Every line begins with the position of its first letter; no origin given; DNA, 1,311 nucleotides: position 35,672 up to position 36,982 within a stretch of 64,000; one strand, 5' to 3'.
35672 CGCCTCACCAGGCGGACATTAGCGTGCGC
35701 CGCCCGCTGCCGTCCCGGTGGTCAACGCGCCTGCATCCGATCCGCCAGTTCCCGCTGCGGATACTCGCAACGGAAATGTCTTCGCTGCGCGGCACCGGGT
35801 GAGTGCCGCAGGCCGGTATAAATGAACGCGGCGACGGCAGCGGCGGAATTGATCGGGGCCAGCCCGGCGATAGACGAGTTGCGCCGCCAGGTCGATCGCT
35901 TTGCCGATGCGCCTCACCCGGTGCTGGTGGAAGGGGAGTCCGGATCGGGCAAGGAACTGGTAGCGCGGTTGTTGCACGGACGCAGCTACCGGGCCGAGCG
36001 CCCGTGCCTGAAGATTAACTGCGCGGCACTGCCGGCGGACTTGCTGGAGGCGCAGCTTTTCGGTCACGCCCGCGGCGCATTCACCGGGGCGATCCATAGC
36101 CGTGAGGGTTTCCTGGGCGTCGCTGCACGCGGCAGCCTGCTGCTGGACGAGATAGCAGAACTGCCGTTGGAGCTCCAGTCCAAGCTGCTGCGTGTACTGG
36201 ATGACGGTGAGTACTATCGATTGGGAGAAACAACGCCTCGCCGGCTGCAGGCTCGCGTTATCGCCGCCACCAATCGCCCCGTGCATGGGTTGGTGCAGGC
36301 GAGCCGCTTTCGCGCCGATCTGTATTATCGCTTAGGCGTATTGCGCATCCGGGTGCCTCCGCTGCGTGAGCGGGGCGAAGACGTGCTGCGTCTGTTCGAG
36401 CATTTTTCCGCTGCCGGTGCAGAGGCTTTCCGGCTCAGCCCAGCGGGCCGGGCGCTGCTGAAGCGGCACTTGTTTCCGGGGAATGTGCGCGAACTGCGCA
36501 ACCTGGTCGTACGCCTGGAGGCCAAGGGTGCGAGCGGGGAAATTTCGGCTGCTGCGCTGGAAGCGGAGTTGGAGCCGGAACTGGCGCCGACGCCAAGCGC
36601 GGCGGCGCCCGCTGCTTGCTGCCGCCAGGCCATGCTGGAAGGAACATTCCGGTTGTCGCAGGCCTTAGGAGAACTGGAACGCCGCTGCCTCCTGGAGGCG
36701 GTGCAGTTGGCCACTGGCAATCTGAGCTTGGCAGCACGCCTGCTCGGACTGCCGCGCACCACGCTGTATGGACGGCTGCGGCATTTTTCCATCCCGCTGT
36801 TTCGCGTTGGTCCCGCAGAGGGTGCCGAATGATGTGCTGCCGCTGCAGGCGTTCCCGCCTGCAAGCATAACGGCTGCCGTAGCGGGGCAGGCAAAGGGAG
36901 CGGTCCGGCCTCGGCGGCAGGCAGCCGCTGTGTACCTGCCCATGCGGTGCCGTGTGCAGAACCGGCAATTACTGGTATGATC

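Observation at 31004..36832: Orphan conjugation-type trio (TraI-like / TraD ATPase / DUF4400) docked at tRNA-Lys, with sigma-54 control elements but no integrase or T4SS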

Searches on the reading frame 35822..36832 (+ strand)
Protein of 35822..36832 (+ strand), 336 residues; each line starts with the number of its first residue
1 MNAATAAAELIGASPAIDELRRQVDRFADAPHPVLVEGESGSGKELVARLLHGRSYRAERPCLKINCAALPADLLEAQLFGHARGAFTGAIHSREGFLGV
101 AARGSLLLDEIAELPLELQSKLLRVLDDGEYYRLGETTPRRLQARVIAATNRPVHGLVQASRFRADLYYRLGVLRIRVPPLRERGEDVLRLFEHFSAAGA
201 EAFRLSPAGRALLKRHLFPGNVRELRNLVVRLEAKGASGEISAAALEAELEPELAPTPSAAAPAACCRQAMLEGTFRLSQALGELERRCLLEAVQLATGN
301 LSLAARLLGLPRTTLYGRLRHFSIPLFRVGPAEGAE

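Call 4: search_protein_families(library=pfam, proteins=[window:35822-36832:+], max_evalue=0.01)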
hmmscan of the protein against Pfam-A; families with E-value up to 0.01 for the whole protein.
window:35822-36832:+ (336 aa): 9 families
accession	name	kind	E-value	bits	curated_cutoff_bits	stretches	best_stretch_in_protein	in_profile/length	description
PF00158.32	Sigma54_activat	-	4.1e-60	202.7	20.2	1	10-176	1-167/168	Sigma-54 interaction domain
PF14532.12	Sigma54_activ_2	-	1.5e-22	80.7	25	1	11-181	1-138/138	Sigma-54 interaction domain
PF25601.1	AAA_lid_14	-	1.3e-12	47.8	27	1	182-257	1-81/87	AAA+ ATPase lid domain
PF02954.25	HTH_8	-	8.4e-09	35.5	22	1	282-320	2-40/42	Bacterial regulatory protein, Fis family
PF07728.20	AAA_5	-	6.6e-08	33.1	22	1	33-159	1-127/139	AAA domain (dynein-related subfamily)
PF01078.27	Mg_chelatase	-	0.0029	17.5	20.3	0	89-131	93-135/207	Magnesium chelatase, subunit ChlI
PF13191.12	AAA_16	-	0.0047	17.9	32.6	1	11-123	3-117/167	AAA ATPase domain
PF13518.12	HTH_28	-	0.0074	16.8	25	0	286-322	1-36/52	Helix-turn-helix domain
PF07726.17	AAA_3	-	0.0086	16.4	27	0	34-154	2-113/131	ATPase family associated with various cellular activities (AAA)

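Call 5: search_protein_families(library=ncbifam, proteins=[window:35822-36832:+], max_evalue=0.01)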
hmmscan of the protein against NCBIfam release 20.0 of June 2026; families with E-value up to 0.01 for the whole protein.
window:35822-36832:+ (336 aa): 27 families (the best 25 are shown)
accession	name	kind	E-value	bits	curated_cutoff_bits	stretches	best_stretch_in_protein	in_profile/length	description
TIGR01818.1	ntrC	equivalog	5.4e-86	289.2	558.6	1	4-320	130-461/463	nitrogen regulation protein NR(I)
NF003451.0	PRK05022.1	equivalog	6e-86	289.2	476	1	5-316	187-502/512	nitric oxide reductase transcriptional regulator NorR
TIGR01817.1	nifA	equivalog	4e-76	256.9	528.85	1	5-325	193-530/534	nif-specific transcriptional activator NifA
TIGR02329.1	propionate_PrpR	equivalog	1.5e-74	251.6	499.2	1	6-320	210-525/526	propionate catabolism operon regulatory protein PrpR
NF038308.1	RNA_repair_RtcR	equivalog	5.2e-74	250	650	1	7-321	179-515/530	RNA repair transcriptional activator RtcR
NF050807.1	TransRegFlbDCaul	equivalog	6.9e-73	246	750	1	6-326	116-442/454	sigma-54-dependent transcriptional regulator FlbD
NF008176.1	PRK10923.1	equivalog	6.3e-72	242.7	620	1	4-322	134-466/469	nitrogen regulation protein NR(I)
NF008469.0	PRK11361.1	equivalog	1.3e-71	241.7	714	1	8-324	143-456/461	acetoacetate metabolism transcriptional regulator AtoC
NF041552.1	TF_PrdR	equivalog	3.3e-71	240.3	795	1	8-322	267-576/577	sigma-54 dependent transcriptional regulator PrdR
TIGR02915.1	PEP_resp_reg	equivalog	6.9e-70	236.1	502.6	1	4-323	135-443/445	PEP-CTERM-box response regulator transcription factor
NF011953.0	PRK15424.1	equivalog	9.4e-69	232.4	703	1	4-321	215-533/538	propionate catabolism operon regulatory protein PrpR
TIGR02974.1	phageshock_pspF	equivalog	4.1e-65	220.2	443.55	1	10-238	1-235/336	phage shock protein operon transcriptional activator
NF051870.1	NAssimRespRegNtrX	equivalog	1.1e-64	219.1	600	1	5-322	136-450/452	nitrogen assimilation response regulator NtrX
NF041946.1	LuxO_transreg_Vib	equivalog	2.4e-64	217.8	800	1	8-322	133-460/463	quorum-sensing sigma-54 dependent transcriptional regulator LuxO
NF011958.0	PRK15429.1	equivalog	7.1e-64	216.6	830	1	5-324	376-686/692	formate hydrogenlyase transcriptional activator FlhA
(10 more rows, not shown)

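Call 28: find_homologous_proteins(query=window:35822-36832:+)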
Query window:35822-36832:+ (336 aa): 8000 proteins with E <= 0.001 among 8000 candidates; the best 120 are listed.
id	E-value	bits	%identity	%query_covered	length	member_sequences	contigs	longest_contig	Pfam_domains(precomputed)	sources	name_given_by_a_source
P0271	3.0e-209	712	100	100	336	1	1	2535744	PF00158.33,PF25601.2,PF02954.26,PF14532.13,PF07728.21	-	-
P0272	3.7e-110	387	58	96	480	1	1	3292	PF00158.33,PF25601.2,PF02954.26,PF14532.13,PF07728.21,PF00072.31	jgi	-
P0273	4.9e-108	380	60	96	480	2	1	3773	PF00158.33,PF25601.2,PF02954.26,PF14532.13,PF00072.31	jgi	-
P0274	5.3e-108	379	60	96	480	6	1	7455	PF00158.33,PF25601.2,PF02954.26,PF14532.13,PF00072.31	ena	-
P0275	2.3e-107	377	60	96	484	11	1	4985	PF00158.33,PF25601.2,PF02954.26,PF14532.13,PF00072.31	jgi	-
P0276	1.8e-101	358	59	93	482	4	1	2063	PF00158.33,PF25601.2,PF02954.26,PF14532.13,PF00072.31,PF13556.13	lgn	-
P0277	1.7e-100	355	57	93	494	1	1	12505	PF00158.33,PF25601.2,PF02954.26,PF14532.13,PF07728.21,PF00072.31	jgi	jgi:DNA-binding NtrC family response regulator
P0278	5.3e-100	353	57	93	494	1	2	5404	PF00158.33,PF25601.2,PF02954.26,PF14532.13,PF07728.21,PF00072.31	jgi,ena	-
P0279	9.3e-100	352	58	95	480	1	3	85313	PF00158.33,PF25601.2,PF02954.26,PF14532.13,PF07728.21,PF00072.31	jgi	jgi:DNA-binding NtrC family response regulator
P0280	1.2e-99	352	56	95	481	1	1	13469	PF00158.33,PF25601.2,PF02954.26,PF14532.13,PF00072.31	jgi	jgi:DNA-binding NtrC family response regulator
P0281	3.3e-99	351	56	96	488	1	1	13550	PF00158.33,PF25601.2,PF02954.26,PF14532.13,PF00072.31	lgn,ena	-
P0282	3.3e-99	351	57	93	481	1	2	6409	PF00158.33,PF25601.2,PF02954.26,PF14532.13,PF07728.21,PF00072.31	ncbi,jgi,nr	ncbi:MAG: sigma-54 dependent transcriptional regulator [Gammaproteobacteria bacterium]|jgi:DNA-bindi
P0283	4.9e-99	350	57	93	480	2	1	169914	PF00158.33,PF25601.2,PF02954.26,PF14532.13,PF07728.21,PF00072.31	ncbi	-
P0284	3.6e-98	347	54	96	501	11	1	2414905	PF00158.33,PF25601.2,PF02954.26,PF14532.13,PF07728.21,PF00072.31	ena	-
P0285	5.7e-98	346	57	96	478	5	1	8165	PF00158.33,PF25601.2,PF02954.26,PF14532.13,PF07728.21,PF00072.31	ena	-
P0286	2.9e-97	344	56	95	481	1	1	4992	PF00158.33,PF25601.2,PF02954.26,PF13518.13,PF14532.13,PF07728.21,PF00072.31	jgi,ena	-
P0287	4.9e-97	343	56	95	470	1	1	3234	PF00158.33,PF25601.2,PF02954.26,PF14532.13,PF07728.21,PF00072.31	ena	-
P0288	4.9e-97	343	56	96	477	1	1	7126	PF00158.33,PF25601.2,PF02954.26,PF14532.13,PF07728.21,PF00072.31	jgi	jgi:DNA-binding NtrC family response regulator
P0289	6.0e-97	343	57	93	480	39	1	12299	PF00158.33,PF25601.2,PF02954.26,PF14532.13,PF07728.21,PF00072.31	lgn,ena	-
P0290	1.0e-96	342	54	96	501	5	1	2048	PF00158.33,PF07724.21,PF25601.2,PF02954.26,PF14532.13,PF07728.21,PF00072.31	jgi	-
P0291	1.2e-96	342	54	96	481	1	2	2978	PF00158.33,PF25601.2,PF02954.26,PF14532.13,PF07728.21,PF00072.31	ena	-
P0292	1.3e-96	342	54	96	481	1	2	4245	PF00158.33,PF25601.2,PF02954.26,PF14532.13,PF07728.21,PF00072.31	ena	-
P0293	1.7e-96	342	55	94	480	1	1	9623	PF00158.33,PF25601.2,PF02954.26,PF00004.36,PF14532.13,PF07728.21,PF00072.31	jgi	-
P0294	3.0e-96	341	54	96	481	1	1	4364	PF00158.33,PF25601.2,PF02954.26,PF14532.13,PF07728.21,PF00072.31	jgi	-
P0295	1.2e-95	339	55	95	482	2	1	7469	PF00158.33,PF25601.2,PF02954.26,PF14532.13,PF07728.21,PF00072.31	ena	-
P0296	2.4e-95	338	52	99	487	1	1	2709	PF00158.33,PF25601.2,PF02954.26,PF14532.13,PF07728.21,PF00072.31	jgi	-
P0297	2.4e-95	338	54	96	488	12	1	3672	PF00158.33,PF25601.2,PF02954.26,PF14532.13,PF07728.21,PF00072.31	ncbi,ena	-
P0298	2.5e-95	338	55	95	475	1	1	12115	PF00158.33,PF25601.2,PF02954.26,PF14532.13,PF07728.21,PF00072.31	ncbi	-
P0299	3.3e-95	337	55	94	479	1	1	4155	PF00158.33,PF07724.21,PF25601.2,PF02954.26,PF14532.13,PF07728.21,PF00072.31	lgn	-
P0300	6.0e-95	337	56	93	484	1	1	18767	PF00158.33,PF25601.2,PF02954.26,PF14532.13,PF07728.21,PF00072.31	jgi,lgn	-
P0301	8.2e-95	336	56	94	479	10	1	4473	PF00158.33,PF25601.2,PF02954.26,PF14532.13,PF07728.21,PF00072.31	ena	-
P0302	9.4e-95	336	55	94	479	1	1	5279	PF00158.33,PF07724.21,PF25601.2,PF02954.26,PF14532.13,PF07728.21,PF00072.31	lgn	-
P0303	9.6e-95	336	55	94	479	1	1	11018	PF00158.33,PF25601.2,PF02954.26,PF14532.13,PF07728.21,PF00072.31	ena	-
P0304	1.1e-94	336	55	94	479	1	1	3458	PF00158.33,PF25601.2,PF02954.26,PF14532.13,PF07728.21,PF00072.31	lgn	-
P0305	1.1e-94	336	55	94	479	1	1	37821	PF00158.33,PF25601.2,PF02954.26,PF14532.13,PF07728.21,PF00072.31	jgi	jgi:DNA-binding NtrC family response regulator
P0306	1.1e-94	336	55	94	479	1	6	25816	PF00158.33,PF25601.2,PF02954.26,PF14532.13,PF07728.21,PF00072.31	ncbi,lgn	-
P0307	1.2e-94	336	55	96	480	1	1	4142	PF00158.33,PF25601.2,PF02954.26,PF14532.13,PF07728.21,PF00072.31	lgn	-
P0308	1.4e-94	335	53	96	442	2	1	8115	PF00158.33,PF25601.2,PF02954.26,PF14532.13,PF07728.21,PF00072.31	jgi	jgi:DNA-binding NtrC family response regulator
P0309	1.4e-94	335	53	96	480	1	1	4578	PF00158.33,PF25601.2,PF02954.26,PF14532.13,PF07728.21,PF00072.31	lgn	-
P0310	1.5e-94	335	56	93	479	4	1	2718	PF00158.33,PF25601.2,PF02954.26,PF14532.13,PF07728.21,PF00072.31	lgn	-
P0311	1.7e-94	335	55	94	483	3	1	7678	PF00158.33,PF25601.2,PF02954.26,PF14532.13,PF07728.21,PF00072.31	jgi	jgi:DNA-binding NtrC family response regulator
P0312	1.7e-94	335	55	94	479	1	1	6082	PF00158.33,PF25601.2,PF02954.26,PF14532.13,PF07728.21,PF00072.31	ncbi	ncbi:MAG: sigma-54 dependent transcriptional regulator [Gammaproteobacteria bacterium]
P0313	3.4e-94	334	56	96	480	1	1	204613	PF00158.33,PF25601.2,PF02954.26,PF14532.13,PF07728.21,PF00072.31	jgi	jgi:DNA-binding NtrC family response regulator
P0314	3.8e-94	334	52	94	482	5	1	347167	PF00158.33,PF25601.2,PF02954.26,PF14532.13,PF07728.21,PF00072.31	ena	-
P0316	6.8e-94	333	56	93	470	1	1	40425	PF00158.33,PF25601.2,PF02954.26,PF14532.13,PF07728.21,PF00072.31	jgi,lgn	-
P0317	7.0e-94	333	55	94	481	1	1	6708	PF00158.33,PF25601.2,PF02954.26,PF14532.13,PF07728.21,PF00072.31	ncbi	-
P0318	7.7e-94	333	55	95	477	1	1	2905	PF00158.33,PF25601.2,PF02954.26,PF14532.13,PF07728.21,PF00072.31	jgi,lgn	-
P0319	8.2e-94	333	53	96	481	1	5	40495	PF00158.33,PF25601.2,PF02954.26,PF14532.13,PF07728.21,PF00072.31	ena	-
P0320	8.3e-94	333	55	93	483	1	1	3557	PF00158.33,PF25601.2,PF02954.26,PF14532.13,PF07728.21,PF00072.31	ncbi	-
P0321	9.9e-94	333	55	93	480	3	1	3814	PF00158.33,PF25601.2,PF02954.26,PF14532.13,PF00072.31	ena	-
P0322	1.2e-93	332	55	94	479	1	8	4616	PF00158.33,PF25601.2,PF02954.26,PF14532.13,PF07728.21,PF00072.31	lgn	-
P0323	1.3e-93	332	52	94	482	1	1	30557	PF00158.33,PF25601.2,PF02954.26,PF14532.13,PF07728.21,PF00072.31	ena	-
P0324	1.8e-93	332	55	94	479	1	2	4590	PF00158.33,PF07724.21,PF25601.2,PF02954.26,PF14532.13,PF07728.21,PF00072.31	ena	-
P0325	2.6e-93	331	53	94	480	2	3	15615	PF00158.33,PF25601.2,PF02954.26,PF14532.13,PF07728.21,PF00072.31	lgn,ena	-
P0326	3.5e-93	331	54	94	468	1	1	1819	PF00158.33,PF25601.2,PF02954.26,PF14532.13,PF07728.21,PF00072.31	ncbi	-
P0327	3.6e-93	331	55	94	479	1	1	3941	PF00158.33,PF25601.2,PF02954.26,PF14532.13,PF07728.21,PF00072.31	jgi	jgi:DNA-binding NtrC family response regulator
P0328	5.0e-93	330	57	94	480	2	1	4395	PF00158.33,PF25601.2,PF02954.26,PF14532.13,PF07728.21,PF00072.31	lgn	-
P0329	6.1e-93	330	53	94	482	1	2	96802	PF00158.33,PF25601.2,PF02954.26,PF14532.13,PF07728.21,PF00072.31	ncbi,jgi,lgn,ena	-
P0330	6.3e-93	330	53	94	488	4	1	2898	PF00158.33,PF25601.2,PF02954.26,PF14532.13,PF07728.21,PF00072.31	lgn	-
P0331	6.6e-93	330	57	94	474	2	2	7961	PF00158.33,PF25601.2,PF02954.26,PF14532.13,PF07728.21,PF00072.31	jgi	-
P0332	7.1e-93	330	54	96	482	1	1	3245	PF00158.33,PF25601.2,PF02954.26,PF14532.13,PF07728.21,PF00072.31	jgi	jgi:DNA-binding NtrC family response regulator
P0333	7.7e-93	330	54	94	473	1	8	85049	PF00158.33,PF25601.2,PF02954.26,PF14532.13,PF07728.21,PF00072.31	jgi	jgi:DNA-binding NtrC family response regulator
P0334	7.8e-93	330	54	94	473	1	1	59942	PF00158.33,PF25601.2,PF02954.26,PF14532.13,PF07728.21,PF00072.31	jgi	jgi:DNA-binding NtrC family response regulator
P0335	9.8e-93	329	54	93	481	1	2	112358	PF00158.33,PF07724.21,PF25601.2,PF02954.26,PF14532.13,PF07728.21,PF00072.31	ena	-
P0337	1.9e-92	328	53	94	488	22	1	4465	PF00158.33,PF25601.2,PF02954.26,PF14532.13,PF07728.21,PF00072.31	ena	-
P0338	1.9e-92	328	53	96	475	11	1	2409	PF00158.33,PF25601.2,PF02954.26,PF14532.13,PF07728.21,PF00072.31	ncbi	-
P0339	1.9e-92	328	54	94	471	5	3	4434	PF00158.33,PF25601.2,PF02954.26,PF14532.13,PF07728.21,PF00072.31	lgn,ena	-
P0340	1.9e-92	328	53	94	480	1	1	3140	PF00158.33,PF25601.2,PF02954.26,PF14532.13,PF07728.21,PF00072.31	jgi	jgi:DNA-binding NtrC family response regulator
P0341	2.1e-92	328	55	93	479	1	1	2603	PF00158.33,PF07724.21,PF25601.2,PF02954.26,PF14532.13,PF07728.21,PF00072.31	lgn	-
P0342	3.8e-92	327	52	96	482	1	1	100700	PF00158.33,PF25601.2,PF02954.26,PF14532.13,PF07728.21,PF00072.31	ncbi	ncbi:MAG: sigma-54-dependent transcriptional regulator [Gammaproteobacteria bacterium]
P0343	4.5e-92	327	53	95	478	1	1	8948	PF00158.33,PF25601.2,PF02954.26,PF14532.13,PF07728.21,PF00072.31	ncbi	-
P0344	4.5e-92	327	54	94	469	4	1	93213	PF00158.33,PF25601.2,PF02954.26,PF14532.13,PF07728.21,PF00072.31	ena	-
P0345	6.8e-92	327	52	96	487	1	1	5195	PF00158.33,PF25601.2,PF02954.26,PF14532.13,PF07728.21,PF00072.31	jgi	-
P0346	7.1e-92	326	52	96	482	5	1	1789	PF00158.33,PF25601.2,PF02954.26,PF00004.36,PF14532.13,PF07728.21,PF00072.31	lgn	-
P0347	1.1e-91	326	55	94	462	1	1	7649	PF00158.33,PF25601.2,PF02954.26,PF14532.13,PF07728.21,PF00072.31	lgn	-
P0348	1.2e-91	326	55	94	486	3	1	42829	PF00158.33,PF25601.2,PF02954.26,PF14532.13,PF07728.21,PF00072.31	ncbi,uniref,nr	ncbi:DNA-binding NtrC family response regulator [Methylohalomonas lacus]|uniref:DNA-binding NtrC fam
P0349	1.4e-91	326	54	94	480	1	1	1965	PF00158.33,PF07724.21,PF25601.2,PF02954.26,PF14532.13,PF07728.21,PF00072.31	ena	-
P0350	1.6e-91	325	52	94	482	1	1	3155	PF00158.33,PF25601.2,PF02954.26,PF14532.13,PF07728.21,PF00072.31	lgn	-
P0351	1.9e-91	325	55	94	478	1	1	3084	PF00158.33,PF25601.2,PF02954.26,PF14532.13,PF07728.21,PF00072.31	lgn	-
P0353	2.1e-91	325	53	95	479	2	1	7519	PF00158.33,PF25601.2,PF02954.26,PF14532.13,PF07728.21,PF00072.31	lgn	-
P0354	2.5e-91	325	52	94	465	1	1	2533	PF00158.33,PF25601.2,PF02954.26,PF14532.13,PF07728.21,PF00072.31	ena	-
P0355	2.5e-91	325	55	93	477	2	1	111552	PF00158.33,PF25601.2,PF02954.26,PF14532.13,PF00072.31,PF13191.13,PF13556.13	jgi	-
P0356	3.8e-91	324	52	93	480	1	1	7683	PF00158.33,PF25601.2,PF02954.26,PF14532.13,PF07728.21,PF00072.31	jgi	jgi:DNA-binding NtrC family response regulator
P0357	4.7e-91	324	53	94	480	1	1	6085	PF00158.33,PF07724.21,PF25601.2,PF02954.26,PF14532.13,PF07728.21,PF00072.31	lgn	-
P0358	5.0e-91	324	54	94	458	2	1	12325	PF00158.33,PF25601.2,PF02954.26,PF14532.13,PF07728.21,PF00072.31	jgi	jgi:DNA-binding NtrC family response regulator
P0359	7.1e-91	323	52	96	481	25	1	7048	PF00158.33,PF25601.2,PF02954.26,PF14532.13,PF07728.21,PF00072.31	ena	-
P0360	7.3e-91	323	56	94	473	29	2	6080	PF00158.33,PF25601.2,PF02954.26,PF14532.13,PF07728.21,PF00072.31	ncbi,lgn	ncbi:MAG: sigma-54-dependent transcriptional regulator [Gammaproteobacteria bacterium]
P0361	8.1e-91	323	52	96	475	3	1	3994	PF00158.33,PF25601.2,PF02954.26,PF14532.13,PF07728.21,PF00072.31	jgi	-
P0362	9.0e-91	323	52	96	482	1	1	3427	PF00158.33,PF25601.2,PF02954.26,PF14532.13,PF07728.21,PF00072.31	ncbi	ncbi:MAG: sigma-54 dependent transcriptional regulator [Gammaproteobacteria bacterium]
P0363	9.6e-91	323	52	96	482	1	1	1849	PF00158.33,PF25601.2,PF02954.26,PF14532.13,PF07728.21,PF00072.31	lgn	-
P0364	1.2e-90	322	53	94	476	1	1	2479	PF00158.33,PF25601.2,PF02954.26,PF14532.13,PF07728.21,PF00072.31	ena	-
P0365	1.2e-90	322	55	93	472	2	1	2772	PF00158.33,PF25601.2,PF02954.26,PF14532.13,PF07728.21,PF00072.31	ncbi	-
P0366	1.2e-90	322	52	94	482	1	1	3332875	PF00158.33,PF25601.2,PF02954.26,PF14532.13,PF07728.21,PF00072.31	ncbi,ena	-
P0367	1.7e-90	322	52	94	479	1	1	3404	PF00158.33,PF25601.2,PF02954.26,PF14532.13,PF07728.21,PF00072.31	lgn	-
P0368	1.7e-90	322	54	95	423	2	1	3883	PF00158.33,PF25601.2,PF02954.26,PF14532.13,PF07728.21,PF00072.31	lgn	-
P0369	1.9e-90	322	52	94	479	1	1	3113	PF00158.33,PF25601.2,PF02954.26,PF14532.13,PF07728.21,PF00072.31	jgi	jgi:DNA-binding NtrC family response regulator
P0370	2.1e-90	322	54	94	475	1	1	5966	PF00158.33,PF25601.2,PF02954.26,PF14532.13,PF07728.21,PF00072.31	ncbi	-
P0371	2.2e-90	322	55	93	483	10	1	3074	PF00158.33,PF25601.2,PF02954.26,PF14532.13,PF07728.21,PF00072.31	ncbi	-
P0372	2.7e-90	321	55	94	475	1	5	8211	PF00158.33,PF25601.2,PF02954.26,PF14532.13,PF07728.21,PF00072.31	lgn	-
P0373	3.5e-90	321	54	94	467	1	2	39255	PF00158.33,PF25601.2,PF02954.26,PF14532.13,PF07728.21,PF00072.31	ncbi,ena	-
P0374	3.6e-90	321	53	94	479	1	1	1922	PF00158.33,PF25601.2,PF02954.26,PF14532.13,PF07728.21,PF00072.31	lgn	-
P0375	3.6e-90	321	55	93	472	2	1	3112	PF00158.33,PF25601.2,PF02954.26,PF14532.13,PF07728.21,PF00072.31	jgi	-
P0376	4.5e-90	321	52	93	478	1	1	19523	PF00158.33,PF25601.2,PF02954.26,PF14532.13,PF07728.21,PF00072.31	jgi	-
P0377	5.3e-90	320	55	93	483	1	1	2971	PF00158.33,PF25601.2,PF02954.26,PF14532.13,PF07728.21,PF00072.31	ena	-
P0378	7.3e-90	320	52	93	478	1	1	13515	PF00158.33,PF25601.2,PF02954.26,PF14532.13,PF07728.21,PF00072.31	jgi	-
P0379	8.5e-90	320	52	94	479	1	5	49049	PF00158.33,PF25601.2,PF02954.26,PF14532.13,PF00072.31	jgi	jgi:DNA-binding NtrC family response regulator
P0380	1.1e-89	319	52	96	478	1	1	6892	PF00158.33,PF25601.2,PF02954.26,PF14532.13,PF07728.21,PF00072.31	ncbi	-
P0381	1.3e-89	319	52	94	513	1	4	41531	PF00158.33,PF25601.2,PF02954.26,PF14532.13,PF07728.21,PF00072.31,PF01078.28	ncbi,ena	-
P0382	1.6e-89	319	53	94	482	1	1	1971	PF00158.33,PF25601.2,PF02954.26,PF14532.13,PF07728.21,PF00072.31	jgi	-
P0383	1.7e-89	319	53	93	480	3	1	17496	PF00158.33,PF25601.2,PF02954.26,PF14532.13,PF07728.21,PF00072.31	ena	-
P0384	1.9e-89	318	54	93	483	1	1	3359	PF00158.33,PF25601.2,PF02954.26,PF14532.13,PF07728.21,PF00072.31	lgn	-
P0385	2.0e-89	318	53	92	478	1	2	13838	PF00158.33,PF25601.2,PF02954.26,PF14532.13,PF07728.21,PF00072.31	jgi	jgi:DNA-binding NtrC family response regulator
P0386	2.0e-89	318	53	94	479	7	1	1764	PF00158.33,PF25601.2,PF02954.26,PF14532.13,PF07728.21,PF00072.31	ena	-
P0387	2.2e-89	318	54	95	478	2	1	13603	PF00158.33,PF25601.2,PF02954.26,PF14532.13,PF00072.31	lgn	-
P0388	2.3e-89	318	52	92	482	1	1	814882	PF00158.33,PF25601.2,PF02954.26,PF14532.13,PF07728.21,PF00072.31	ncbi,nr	ncbi:MAG: sigma-54 dependent transcriptional regulator [Halofilum sp. (in: g-proteobacteria)]|nr:sig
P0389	2.4e-89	318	54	94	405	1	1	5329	PF00158.33,PF25601.2,PF02954.26,PF14532.13,PF07728.21,PF00072.31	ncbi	ncbi:MAG: sigma-54-dependent transcriptional regulator, partial [Gammaproteobacteria bacterium]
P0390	2.7e-89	318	56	92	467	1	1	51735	PF00158.33,PF25601.2,PF02954.26,PF14532.13,PF00072.31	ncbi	ncbi:MAG: sigma-54-dependent transcriptional regulator [Gammaproteobacteria bacterium]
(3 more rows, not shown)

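Call 29: find_encoding_contigs(protein=P0284, flank=10000, max_places=2)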
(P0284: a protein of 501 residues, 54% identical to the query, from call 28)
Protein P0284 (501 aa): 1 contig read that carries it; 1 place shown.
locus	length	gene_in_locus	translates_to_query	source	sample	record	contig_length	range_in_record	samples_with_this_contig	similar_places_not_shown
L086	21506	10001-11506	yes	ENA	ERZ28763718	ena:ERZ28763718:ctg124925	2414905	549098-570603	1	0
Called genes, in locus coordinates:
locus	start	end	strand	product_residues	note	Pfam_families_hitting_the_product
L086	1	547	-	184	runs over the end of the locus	PF00578:AhpC-TSA, PF08534:Redoxin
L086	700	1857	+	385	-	PF00438:S-AdoMet_synt_N, PF02772:S-AdoMet_synt_M, PF02773:S-AdoMet_synt_C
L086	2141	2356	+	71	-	-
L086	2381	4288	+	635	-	PF00989:PAS (faint), PF08448:PAS_4 (faint), PF08447:PAS_3, PF13426:PAS_9 (weak), PF13185:GAF_2, PF00512:HisKA, PF02518:HATPase_c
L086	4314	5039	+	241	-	PF00072:Response_reg, PF06490:FleQ (faint), PF20274:cREC_REC (faint), PF00072:Response_reg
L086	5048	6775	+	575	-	PF20161:VpsR (weak), PF00072:Response_reg, PF08447:PAS_3, PF00990:GGDEF, PF00563:EAL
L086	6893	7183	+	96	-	PF00563:EAL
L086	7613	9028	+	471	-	PF05221:AdoHcyase, PF00670:AdoHcyase_NAD, PF02826:2-Hacid_dh_C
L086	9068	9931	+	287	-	PF02219:MTHFR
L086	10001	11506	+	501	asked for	PF00072:Response_reg, PF00158:Sigma54_activat, PF14532:Sigma54_activ_2, PF07728:AAA_5 (weak), PF25601:AAA_lid_14, PF02954:HTH_8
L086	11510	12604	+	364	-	PF13191:AAA_16 (weak), PF13401:AAA_22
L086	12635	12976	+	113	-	-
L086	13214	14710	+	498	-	PF07655:Secretin_N_2 (faint), PF00263:Secretin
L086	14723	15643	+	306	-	-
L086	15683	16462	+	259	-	PF23914:TPR_CcmH_CycH (faint), PF00515:TPR_1 (faint), PF07719:TPR_2 (faint), PF13428:TPR_14 (faint), PF13432:TPR_16 (faint), PF13176:TPR_7 (faint), PF14559:TPR_19 (faint), PF13431:TPR_17 (faint), +1 more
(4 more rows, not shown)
